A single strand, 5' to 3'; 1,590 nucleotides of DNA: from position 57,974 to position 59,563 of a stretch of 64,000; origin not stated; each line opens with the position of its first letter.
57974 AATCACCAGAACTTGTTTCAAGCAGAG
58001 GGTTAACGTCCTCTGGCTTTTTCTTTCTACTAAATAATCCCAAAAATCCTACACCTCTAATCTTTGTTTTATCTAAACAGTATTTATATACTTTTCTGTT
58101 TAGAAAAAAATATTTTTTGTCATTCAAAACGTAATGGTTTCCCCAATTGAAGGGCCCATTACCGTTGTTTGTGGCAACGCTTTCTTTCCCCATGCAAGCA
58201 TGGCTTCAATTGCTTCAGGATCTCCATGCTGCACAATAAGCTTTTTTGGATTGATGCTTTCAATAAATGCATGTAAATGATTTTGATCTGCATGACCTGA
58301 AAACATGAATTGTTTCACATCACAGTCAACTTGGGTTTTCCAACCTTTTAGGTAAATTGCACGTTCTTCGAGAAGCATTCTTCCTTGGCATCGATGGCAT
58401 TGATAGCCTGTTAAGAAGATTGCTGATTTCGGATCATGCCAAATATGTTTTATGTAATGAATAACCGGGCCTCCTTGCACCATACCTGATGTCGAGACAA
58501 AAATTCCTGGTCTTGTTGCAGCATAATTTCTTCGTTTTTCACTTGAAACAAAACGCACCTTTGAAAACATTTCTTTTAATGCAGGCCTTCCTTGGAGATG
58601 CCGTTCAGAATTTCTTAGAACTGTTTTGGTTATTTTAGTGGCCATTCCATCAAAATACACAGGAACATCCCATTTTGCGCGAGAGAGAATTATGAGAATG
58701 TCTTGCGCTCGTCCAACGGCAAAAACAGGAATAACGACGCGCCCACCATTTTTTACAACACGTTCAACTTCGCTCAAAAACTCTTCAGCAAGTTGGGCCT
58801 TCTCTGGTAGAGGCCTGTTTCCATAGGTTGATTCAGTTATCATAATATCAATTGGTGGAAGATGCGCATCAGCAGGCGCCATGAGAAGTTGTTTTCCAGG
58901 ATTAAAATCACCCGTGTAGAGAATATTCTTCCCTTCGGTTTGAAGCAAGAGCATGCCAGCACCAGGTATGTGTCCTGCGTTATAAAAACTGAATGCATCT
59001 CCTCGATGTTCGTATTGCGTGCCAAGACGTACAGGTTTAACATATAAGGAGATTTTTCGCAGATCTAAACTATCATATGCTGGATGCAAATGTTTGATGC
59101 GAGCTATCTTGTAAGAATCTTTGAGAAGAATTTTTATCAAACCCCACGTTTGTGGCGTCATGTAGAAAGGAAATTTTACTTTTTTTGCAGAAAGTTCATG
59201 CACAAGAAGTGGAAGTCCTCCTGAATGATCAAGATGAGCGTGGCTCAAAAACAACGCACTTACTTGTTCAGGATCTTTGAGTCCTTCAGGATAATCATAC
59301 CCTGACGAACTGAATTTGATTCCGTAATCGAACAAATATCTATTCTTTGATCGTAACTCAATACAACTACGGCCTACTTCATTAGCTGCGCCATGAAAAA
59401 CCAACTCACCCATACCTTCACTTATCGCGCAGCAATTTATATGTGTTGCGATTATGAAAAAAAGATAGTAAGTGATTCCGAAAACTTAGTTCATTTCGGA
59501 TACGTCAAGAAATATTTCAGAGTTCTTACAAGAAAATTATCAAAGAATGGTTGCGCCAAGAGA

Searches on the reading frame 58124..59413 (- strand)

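Call 71: search_protein_families(library=pfam, proteins=[window:58124-59413:-], max_evalue=0.0001)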
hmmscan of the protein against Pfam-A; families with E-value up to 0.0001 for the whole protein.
window:58124-59413:- (429 aa): 5 families
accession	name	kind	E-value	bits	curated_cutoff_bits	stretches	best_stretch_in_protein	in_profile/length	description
PF10996.14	Beta-Casp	-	4.1e-17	63.2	27.7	1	236-346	1-119/120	Beta-Casp domain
PF07521.17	RMMBL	-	2.6e-11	43.8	21.6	1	361-411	3-54/63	Zn-dependent metallo-hydrolase RNA specificity domain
PF00753.33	Lactamase_B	-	4.4e-10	40.3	22.7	1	46-228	39-193/196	Metallo-beta-lactamase superfamily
PF16661.11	Lactamase_B_6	-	3.8e-09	36.6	27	1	48-178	33-170/193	Metallo-beta-lactamase superfamily domain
PF12706.13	Lactamase_B_2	-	4.9e-08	33.2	27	1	44-196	24-165/200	Beta-lactamase superfamily domain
